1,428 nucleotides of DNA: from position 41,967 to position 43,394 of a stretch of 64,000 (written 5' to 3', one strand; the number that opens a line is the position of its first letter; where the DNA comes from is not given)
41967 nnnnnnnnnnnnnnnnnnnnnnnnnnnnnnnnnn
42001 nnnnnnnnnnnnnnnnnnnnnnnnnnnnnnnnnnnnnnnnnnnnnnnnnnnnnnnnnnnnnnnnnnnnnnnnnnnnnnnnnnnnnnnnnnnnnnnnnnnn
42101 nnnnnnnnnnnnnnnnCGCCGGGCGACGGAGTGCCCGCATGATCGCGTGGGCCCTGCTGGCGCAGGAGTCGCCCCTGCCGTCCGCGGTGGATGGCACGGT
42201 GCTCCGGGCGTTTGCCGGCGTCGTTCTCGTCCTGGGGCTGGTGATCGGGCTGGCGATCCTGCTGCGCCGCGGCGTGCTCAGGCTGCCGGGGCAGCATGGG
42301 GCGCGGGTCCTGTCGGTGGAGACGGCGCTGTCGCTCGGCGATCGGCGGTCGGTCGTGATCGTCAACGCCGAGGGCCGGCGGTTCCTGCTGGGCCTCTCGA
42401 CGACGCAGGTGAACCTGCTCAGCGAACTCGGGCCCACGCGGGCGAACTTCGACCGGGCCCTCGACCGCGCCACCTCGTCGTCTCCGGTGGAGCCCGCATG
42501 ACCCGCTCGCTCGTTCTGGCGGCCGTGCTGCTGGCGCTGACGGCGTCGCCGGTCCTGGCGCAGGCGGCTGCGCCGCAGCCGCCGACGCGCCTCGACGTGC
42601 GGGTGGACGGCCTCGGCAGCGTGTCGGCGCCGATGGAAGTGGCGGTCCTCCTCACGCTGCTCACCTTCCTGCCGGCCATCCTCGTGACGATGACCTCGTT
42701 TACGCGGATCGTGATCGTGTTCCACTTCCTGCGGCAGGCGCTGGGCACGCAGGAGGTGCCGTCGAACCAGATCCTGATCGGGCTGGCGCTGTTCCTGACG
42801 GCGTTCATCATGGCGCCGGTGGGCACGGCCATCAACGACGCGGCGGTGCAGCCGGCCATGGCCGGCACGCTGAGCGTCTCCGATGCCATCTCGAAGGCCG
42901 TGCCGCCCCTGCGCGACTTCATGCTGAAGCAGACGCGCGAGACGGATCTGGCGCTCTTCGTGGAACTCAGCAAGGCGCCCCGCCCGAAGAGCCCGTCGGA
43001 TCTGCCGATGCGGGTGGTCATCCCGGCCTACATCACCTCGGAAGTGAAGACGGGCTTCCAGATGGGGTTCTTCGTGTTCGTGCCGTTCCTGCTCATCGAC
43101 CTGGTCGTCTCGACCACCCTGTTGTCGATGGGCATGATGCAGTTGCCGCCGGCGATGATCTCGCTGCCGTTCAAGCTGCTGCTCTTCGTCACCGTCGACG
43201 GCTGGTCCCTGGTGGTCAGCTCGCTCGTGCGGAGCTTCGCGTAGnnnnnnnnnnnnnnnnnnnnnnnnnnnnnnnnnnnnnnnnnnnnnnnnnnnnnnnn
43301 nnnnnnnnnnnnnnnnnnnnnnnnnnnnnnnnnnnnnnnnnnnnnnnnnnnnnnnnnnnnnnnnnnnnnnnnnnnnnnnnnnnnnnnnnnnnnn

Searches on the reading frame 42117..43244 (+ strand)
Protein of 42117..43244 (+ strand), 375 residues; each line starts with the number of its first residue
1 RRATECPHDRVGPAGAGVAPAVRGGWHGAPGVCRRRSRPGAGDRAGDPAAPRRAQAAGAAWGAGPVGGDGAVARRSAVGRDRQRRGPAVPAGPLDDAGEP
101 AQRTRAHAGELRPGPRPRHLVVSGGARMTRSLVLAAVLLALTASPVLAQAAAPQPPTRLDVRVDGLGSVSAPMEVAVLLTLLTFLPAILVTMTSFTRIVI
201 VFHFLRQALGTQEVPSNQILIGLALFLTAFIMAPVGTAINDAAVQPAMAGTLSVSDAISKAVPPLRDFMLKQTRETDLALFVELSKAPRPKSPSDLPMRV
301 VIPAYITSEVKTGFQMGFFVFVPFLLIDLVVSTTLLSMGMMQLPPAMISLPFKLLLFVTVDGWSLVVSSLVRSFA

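Call 23: search_protein_families(library=pfam, proteins=[window:42117-43244:+], max_evalue=0.001)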
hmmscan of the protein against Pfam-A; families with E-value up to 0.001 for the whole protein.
window:42117-43244:+ (375 aa): 1 family
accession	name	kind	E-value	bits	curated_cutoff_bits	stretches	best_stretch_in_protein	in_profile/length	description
PF00813.25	FliP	-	1.2e-77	260.7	26.9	1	178-370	1-191/191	FliP family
